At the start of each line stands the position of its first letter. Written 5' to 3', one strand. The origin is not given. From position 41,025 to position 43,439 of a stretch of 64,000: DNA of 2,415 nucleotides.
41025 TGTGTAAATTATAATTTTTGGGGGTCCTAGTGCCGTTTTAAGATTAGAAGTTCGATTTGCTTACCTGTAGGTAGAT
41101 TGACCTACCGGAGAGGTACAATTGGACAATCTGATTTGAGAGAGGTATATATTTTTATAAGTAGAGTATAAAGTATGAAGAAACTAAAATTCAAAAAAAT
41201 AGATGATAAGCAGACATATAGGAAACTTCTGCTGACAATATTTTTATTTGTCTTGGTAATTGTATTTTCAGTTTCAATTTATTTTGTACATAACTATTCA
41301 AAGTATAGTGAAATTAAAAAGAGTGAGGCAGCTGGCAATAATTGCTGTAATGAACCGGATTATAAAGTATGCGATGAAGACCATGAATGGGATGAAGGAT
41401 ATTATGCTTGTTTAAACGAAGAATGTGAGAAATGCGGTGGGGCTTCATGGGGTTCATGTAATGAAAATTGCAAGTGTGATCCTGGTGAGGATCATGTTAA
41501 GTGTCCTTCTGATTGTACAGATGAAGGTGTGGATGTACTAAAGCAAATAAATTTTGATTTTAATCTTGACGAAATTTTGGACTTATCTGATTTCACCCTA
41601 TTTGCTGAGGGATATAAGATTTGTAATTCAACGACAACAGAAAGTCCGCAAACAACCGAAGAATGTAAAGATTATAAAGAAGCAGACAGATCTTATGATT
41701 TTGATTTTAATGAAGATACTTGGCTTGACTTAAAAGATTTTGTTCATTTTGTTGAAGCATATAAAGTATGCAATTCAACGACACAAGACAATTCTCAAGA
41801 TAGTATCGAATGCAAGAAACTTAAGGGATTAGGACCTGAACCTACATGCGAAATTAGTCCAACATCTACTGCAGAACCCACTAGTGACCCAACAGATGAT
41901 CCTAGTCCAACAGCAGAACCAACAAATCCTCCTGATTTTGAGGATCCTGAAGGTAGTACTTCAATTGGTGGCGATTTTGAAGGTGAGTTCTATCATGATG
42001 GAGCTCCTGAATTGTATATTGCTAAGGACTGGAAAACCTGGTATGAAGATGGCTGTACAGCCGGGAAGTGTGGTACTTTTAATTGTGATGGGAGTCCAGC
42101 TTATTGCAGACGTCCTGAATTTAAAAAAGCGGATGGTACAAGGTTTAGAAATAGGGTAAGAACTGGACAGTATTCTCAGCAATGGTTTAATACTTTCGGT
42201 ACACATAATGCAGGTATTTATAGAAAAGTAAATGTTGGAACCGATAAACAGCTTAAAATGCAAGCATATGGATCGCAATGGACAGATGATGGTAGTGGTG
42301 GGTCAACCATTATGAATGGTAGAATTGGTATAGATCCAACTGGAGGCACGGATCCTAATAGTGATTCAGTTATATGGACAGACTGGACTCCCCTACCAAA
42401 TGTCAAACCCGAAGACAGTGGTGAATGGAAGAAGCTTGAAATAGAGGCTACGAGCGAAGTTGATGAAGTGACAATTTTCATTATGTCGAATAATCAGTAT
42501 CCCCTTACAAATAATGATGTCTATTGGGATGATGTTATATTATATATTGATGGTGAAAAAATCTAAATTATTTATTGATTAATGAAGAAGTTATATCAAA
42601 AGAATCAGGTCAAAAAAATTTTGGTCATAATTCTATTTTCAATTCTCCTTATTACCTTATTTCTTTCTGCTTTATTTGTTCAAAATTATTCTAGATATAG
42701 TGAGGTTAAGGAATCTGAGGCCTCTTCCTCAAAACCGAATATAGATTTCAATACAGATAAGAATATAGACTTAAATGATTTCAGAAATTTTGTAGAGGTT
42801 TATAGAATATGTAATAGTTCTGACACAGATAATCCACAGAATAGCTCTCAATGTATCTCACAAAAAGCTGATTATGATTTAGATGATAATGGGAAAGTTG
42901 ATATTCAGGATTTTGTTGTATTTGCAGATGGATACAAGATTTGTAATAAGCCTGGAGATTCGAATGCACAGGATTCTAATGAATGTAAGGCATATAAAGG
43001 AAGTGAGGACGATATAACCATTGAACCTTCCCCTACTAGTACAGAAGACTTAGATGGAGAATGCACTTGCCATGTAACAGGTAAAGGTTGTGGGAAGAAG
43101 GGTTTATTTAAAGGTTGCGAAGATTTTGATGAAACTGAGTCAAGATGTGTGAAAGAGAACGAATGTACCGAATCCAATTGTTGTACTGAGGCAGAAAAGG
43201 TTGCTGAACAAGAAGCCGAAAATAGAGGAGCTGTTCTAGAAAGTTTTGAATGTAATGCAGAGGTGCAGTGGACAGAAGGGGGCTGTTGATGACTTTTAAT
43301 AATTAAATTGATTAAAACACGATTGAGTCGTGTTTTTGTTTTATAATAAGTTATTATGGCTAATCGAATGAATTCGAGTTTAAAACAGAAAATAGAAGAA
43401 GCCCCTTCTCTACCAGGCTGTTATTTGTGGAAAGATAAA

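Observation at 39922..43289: Three-gene tandem family of secreted proteins sharing a conserved post-TM motif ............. plus dockerin-like modules but different passenger domains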

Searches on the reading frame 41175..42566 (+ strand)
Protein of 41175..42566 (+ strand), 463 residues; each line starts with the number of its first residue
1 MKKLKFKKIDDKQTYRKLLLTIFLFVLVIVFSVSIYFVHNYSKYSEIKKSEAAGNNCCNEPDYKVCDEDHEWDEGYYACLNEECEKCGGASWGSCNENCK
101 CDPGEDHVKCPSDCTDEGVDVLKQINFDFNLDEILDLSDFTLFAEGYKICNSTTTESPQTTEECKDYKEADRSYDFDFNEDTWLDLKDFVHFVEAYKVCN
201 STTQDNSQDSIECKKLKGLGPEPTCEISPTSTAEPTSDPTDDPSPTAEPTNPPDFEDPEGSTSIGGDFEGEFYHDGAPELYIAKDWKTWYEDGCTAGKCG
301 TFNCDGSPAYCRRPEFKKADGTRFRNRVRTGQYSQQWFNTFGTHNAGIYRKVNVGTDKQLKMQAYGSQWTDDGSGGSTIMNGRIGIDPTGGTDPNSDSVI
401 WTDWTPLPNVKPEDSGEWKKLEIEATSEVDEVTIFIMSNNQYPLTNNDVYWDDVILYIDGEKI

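Call 6: search_protein_families(library=pfam, proteins=[window:41175-42566:+], max_evalue=1)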
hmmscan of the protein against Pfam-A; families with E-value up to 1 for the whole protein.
window:41175-42566:+ (463 aa): 2 families
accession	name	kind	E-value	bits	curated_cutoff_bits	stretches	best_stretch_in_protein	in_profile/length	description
PF05814.16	Ac76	-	0.071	13.6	22.5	1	10-51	18-59/83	Orf76 (Ac76)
PF13800.11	Sigma_reg_N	-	0.97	10.2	26.3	1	15-49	8-43/91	Sigma factor regulator N-terminal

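Call 10: find_homologous_proteins(query=window:41175-42566:+, max_evalue=0.01)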
Query window:41175-42566:+ (463 aa): 42 proteins with E <= 0.01 among 3695 candidates.
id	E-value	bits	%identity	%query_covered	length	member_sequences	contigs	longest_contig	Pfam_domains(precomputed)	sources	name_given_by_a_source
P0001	0.0e+0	1108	100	100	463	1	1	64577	-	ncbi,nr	ncbi:hypothetical protein GF362_02295 [Candidatus Dojkabacteria bacterium]|nr:hypothetical protein [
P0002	5.1e-24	103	32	30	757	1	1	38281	PF01476.27,PF17210.10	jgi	jgi:LPXTG-motif cell wall-anchored protein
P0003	1.3e-23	102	28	41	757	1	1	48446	PF01476.27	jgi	jgi:LysM repeat protein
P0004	3.9e-19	87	33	51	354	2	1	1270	PF01476.27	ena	-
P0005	1.1e-17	82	33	42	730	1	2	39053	PF01551.30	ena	-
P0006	6.3e-16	76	33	42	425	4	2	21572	PF01476.27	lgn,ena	-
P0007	1.4e-13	68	33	42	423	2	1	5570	PF01476.27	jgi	jgi:LysM repeat protein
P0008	2.1e-13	68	33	40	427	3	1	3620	PF01476.27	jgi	jgi:LysM repeat protein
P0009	2.4e-13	68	30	41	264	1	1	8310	-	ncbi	-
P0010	3.8e-13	67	35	32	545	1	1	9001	PF01476.27,PF17210.10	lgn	-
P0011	4.5e-13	67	33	41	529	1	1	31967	PF01476.27,PF17210.10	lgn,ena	-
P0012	7.1e-13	66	35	32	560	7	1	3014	PF01476.27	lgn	-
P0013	1.9e-12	65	28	35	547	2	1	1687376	PF01476.27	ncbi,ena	-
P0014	4.7e-12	63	30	32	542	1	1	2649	PF01476.27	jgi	jgi:LysM repeat protein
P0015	5.9e-12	63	34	25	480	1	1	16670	-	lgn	-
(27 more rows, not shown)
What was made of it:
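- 41955..42563 (+): p2 C-terminal carbohydrate-binding-module-like beta-sandwich. It is homologous to the N-terminal domain of LysM-repeat proteins (P0002 and others). phmmer E down to 5e-24: call 10.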

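Call 18: find_encoding_contigs(protein=P0001, flank=10000, max_places=3)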
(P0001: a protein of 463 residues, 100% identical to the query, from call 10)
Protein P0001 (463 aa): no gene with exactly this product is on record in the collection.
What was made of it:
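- Tried and rejected: An exact look-up of p2 in the assembly index found nothing on record (call 18).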

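Call 19: search_protein_families(library=ncbifam, proteins=[window:41175-42566:+], max_evalue=1)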
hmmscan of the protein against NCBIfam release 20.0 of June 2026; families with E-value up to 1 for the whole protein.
window:41175-42566:+ (463 aa): 0 families

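Call 52: find_encoding_contigs(protein=P0015, flank=10000, max_places=3)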
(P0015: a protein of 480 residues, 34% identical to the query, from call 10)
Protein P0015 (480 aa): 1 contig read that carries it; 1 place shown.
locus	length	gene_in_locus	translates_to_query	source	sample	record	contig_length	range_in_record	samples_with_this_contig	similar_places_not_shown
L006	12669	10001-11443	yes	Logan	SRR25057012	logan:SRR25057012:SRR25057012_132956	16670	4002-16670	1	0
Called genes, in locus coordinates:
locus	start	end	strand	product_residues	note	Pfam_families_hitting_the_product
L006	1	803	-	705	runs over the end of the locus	PF02922:CBM_48, PF00128:Alpha-amylase, PF02806:Alpha-amylase_C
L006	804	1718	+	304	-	-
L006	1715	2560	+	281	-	PF01467:CTP_transf_like (weak)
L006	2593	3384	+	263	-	PF02096:60KD_IMP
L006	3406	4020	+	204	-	PF01145:Band_7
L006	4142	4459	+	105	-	PF00166:Cpn10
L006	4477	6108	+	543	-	PF00118:Cpn60_TCP1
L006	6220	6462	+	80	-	PF01649:Ribosomal_S20p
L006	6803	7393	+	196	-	-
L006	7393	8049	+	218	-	-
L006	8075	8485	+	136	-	-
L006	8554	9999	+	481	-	-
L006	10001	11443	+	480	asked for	-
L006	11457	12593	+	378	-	-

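Call 63: predict_structure(alignment_id=A8)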
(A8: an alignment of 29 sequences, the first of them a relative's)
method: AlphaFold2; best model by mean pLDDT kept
length: 463 residues; sequences in the alignment: 29
mean_pLDDT: 64.7   pTM: 0.49
mean pLDDT of the five models: 64.7, 64.1, 63.6, 63.3, 63.1
residues with pLDDT >= 90: 151; 70-90: 57; 50-70: 72; < 50: 183
segments of 3 or more residues with pLDDT < 50: 1-3, 53-131, 137-184, 204-208, 218-260, 302-304
pLDDT, mean of each block of 10 residues (from residue 1): 59 88 97 92 67 42 35 34 35 36 33 30 32 47 32 31 26 36 54 65 50 50 31 37 38 43 80 90 95 61 54 91 90 94 92 97 95 66 97 97 93 78 98 96 87 97 90
secondary structure, 60 per line:
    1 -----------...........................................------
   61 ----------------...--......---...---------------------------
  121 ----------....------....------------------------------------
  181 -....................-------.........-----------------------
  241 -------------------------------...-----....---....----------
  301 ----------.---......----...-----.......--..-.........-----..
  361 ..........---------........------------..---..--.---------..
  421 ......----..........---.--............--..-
elements in order: H12-54 E77-79 H82-87 E91-93 H131-134 E141-144 E182-185 H186-201 H209-217 E272-274 E280-283 E287-290 E315-320 E333-339 E345-353 E359-370 E380-387 E419-426 E431-440 E447-458
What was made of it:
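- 41955..42563 (+): AF2 pLDDT >90: call 63.
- Checked: "EGF-like" was not verified: there is no Pfam hit and the AlphaFold confidence is low (calls 6, 63).
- AlphaFold models p2 residues 12-54 as one continuous helix (call 63).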

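Call 65: fold_search(model_id=the predicted structure, library=pdb)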
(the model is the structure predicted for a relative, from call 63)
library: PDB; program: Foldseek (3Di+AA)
matches with E <= 10: 1684; with E <= 0.001: 134
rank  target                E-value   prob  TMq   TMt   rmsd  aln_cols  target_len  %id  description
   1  4d0q                  2.8e-08  1.00  0.24  0.61   7.2       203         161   15  Hyaluronan Binding Module of the Streptococcal Pneumoniae Hyaluronate Lyase (released 2014-08-06)
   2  2xon_L                1.1e-07  1.00  0.26  0.76   4.7       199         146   12  Structure of TmCBM61 in complex with beta-1,4-galactotriose at 1.4 A resolution (released 2010-09-08)
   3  2xom_A                1.3e-07  1.00  0.24  0.72   4.7       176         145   12  Atomic resolution structure of TmCBM61 in complex with beta-1,4- galactotriose (released 2010-09-08)
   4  8xmz_A                2.4e-07  1.00  0.23  0.67   4.6       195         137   13  Crystal structure of a novel porphyran-binding carbohydrate binding module (released 2024-01-17)
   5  2y6j                  4.1e-07  1.00  0.28  0.69   4.5       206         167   12  X-2 engineered mutated CBM4-2 Carbohydrate Binding Module from a Thermostable Rhodothermus marinus Xylanase (released 2012-03-07)
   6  2y6k_A                4.9e-07  1.00  0.27  0.65   4.6       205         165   13  Xylotetraose bound to X-2 engineered mutated CBM4-2 Carbohydrate Binding Module from a Thermostable Rhodothermus marin (released 2012-03-07)
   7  5x7o_A                1.1e-06  1.00  0.26  0.10   5.2       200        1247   16  Crystal structure of Paenibacillus sp. 598K alpha-1,6-glucosyltransferase (released 2017-07-26)
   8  5w6h_A                3.3e-06  1.00  0.24  0.17   5.5       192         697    9  Crystal structure of Bacteriophage CBA120 tailspike protein 4 enzymatically active domain (TSP4dN, orf213) (released 2018-10-24)
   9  8a28_A                3.3e-06  1.00  0.22  0.27  10.4       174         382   11  Structure of the astacin zymogen of LAST-MAM from Limulus polyphemus (released 2022-10-19)
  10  9qxq                  4.3e-06  1.00  0.21  0.10   6.7       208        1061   13  native structure of full-length pesticidal protein Cry1Ca18 at pH9, from crystals formed in vivo (released 2026-02-11)
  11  2zey_A                5.1e-06  1.00  0.25  0.68   5.3       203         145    8  Family 16 carbohydrate binding module (released 2008-03-04)
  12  2c26                  5.4e-06  1.00  0.23  0.38   6.5       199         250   12  Structural basis for the promiscuous specificity of the carbohydrate- binding modules from the beta-sandwich super famil (released 2005-10-18)
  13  2zex_A                6.4e-06  1.00  0.22  0.63   5.2       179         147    9  Family 16 carbohydrate binding module (released 2008-03-04)
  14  8okh_B                6.4e-06  1.00  0.16  0.33  12.8       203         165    5  Crystal structure of Bdellovibrio bacteriovorus Bd1399 (released 2023-10-25)
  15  2zez_B                8.0e-06  1.00  0.19  0.54   5.3       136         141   14  Family 16 Carbohydrate Binding Module-2 (released 2008-03-25)
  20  2zey_B                1.3e-05  1.00  0.24  0.67   5.0       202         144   10  Family 16 carbohydrate binding module (released 2008-03-04)
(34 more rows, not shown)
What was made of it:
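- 41955..42563 (+): Foldseek CBM61/CBM4/CBM16/CBM22 and a hyaluronan-binding module: call 65.
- On Carbohydrate-binding-module beta-sandwich (p2 C-terminal domain): Foldseek finds 2xon (CBM61), 2y6j (CBM4-2) and 2zey (CBM16) at E 1e-7 to 5e-6 (calls 63, 65).
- Closest known: Beta-sandwich carbohydrate-binding modules. Same: Confident jelly-roll model with Foldseek E 1e-8 to 1e-5 (calls 63, 65).
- Checked: "CBM-like beta-sandwich" is verified (pLDDT >90; Foldseek hits to CBM61/4/16/22 at E 1e-8 to 1e-5; calls 63, 65).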

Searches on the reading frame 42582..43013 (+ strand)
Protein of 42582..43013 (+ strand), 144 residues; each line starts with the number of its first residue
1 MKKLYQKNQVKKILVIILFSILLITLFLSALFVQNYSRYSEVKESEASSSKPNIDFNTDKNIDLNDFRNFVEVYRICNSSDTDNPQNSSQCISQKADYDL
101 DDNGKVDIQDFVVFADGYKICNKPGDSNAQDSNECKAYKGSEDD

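Call 16: find_related_loci(query=A4, collection=genome_contigs, flank=10000)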
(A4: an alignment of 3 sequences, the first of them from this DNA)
Query A4 (144 aa) in genome_contigs; peptide patterns used: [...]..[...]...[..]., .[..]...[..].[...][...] (x = any residue, [..] = any of these).
76 stretches matched a pattern, but none encodes a relative of the query by tblastn (E <= 1e-3).

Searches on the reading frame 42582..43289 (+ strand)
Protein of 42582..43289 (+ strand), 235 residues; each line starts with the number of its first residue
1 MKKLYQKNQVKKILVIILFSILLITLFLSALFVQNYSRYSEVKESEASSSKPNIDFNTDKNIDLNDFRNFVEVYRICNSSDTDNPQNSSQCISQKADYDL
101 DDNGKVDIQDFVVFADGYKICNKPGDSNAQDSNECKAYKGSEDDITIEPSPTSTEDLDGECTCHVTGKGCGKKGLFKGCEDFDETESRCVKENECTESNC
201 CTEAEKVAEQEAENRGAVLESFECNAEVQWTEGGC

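Call 6: search_protein_families(library=pfam, proteins=[window:42582-43289:+], max_evalue=1)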
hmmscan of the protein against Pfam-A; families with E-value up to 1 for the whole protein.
window:42582-43289:+ (235 aa): 6 families
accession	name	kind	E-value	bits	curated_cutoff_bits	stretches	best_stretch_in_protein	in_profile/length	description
PF15102.11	TMEM154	-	0.0033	17.7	30.3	1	6-51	57-102/153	TMEM154 protein family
PF13499.12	EF-hand_7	-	0.026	15.3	30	1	54-112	11-63/67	EF-hand domain pair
PF06687.17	SUR7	-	0.066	13.3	29.6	1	13-104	6-83/201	SUR7/PalI family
PF13405.12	EF-hand_6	-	0.11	12.7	25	0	98-112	9-23/30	EF-hand domain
PF00036.39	EF-hand_1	-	0.21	11.7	25.4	1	97-113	8-24/29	EF hand domain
PF00404.24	Dockerin_1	-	0.7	10.6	22.9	0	35-67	20-49/57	Dockerin type I domain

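Call 14: find_homologous_proteins(query=window:42582-43289:+, max_evalue=1)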
Query window:42582-43289:+ (235 aa): 1 proteins with E <= 1 among 151 candidates.
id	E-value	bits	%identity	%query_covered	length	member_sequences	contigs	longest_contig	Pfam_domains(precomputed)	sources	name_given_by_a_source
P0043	2.7e-153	526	100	100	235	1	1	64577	-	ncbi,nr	ncbi:hypothetical protein GF362_02300 [Candidatus Dojkabacteria bacterium]|nr:hypothetical protein [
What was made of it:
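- Tried and rejected: The same tool with full-length p3 found only p3 itself (call 14).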

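Call 19: search_protein_families(library=ncbifam, proteins=[window:42582-43289:+], max_evalue=1)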
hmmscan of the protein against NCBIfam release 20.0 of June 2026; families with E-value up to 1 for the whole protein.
window:42582-43289:+ (235 aa): 2 families
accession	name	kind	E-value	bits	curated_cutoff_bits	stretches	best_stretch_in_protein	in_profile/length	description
NF038058.1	adhes_P110_Nter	subfamily_domain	0.0074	16.1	80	1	7-72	2-68/201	P110/LppT family adhesin N-terminal domain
NF041540.1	dockerin_GC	domain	0.074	13.5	29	1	102-129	14-41/67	GC-type dockerin domain-anchored protein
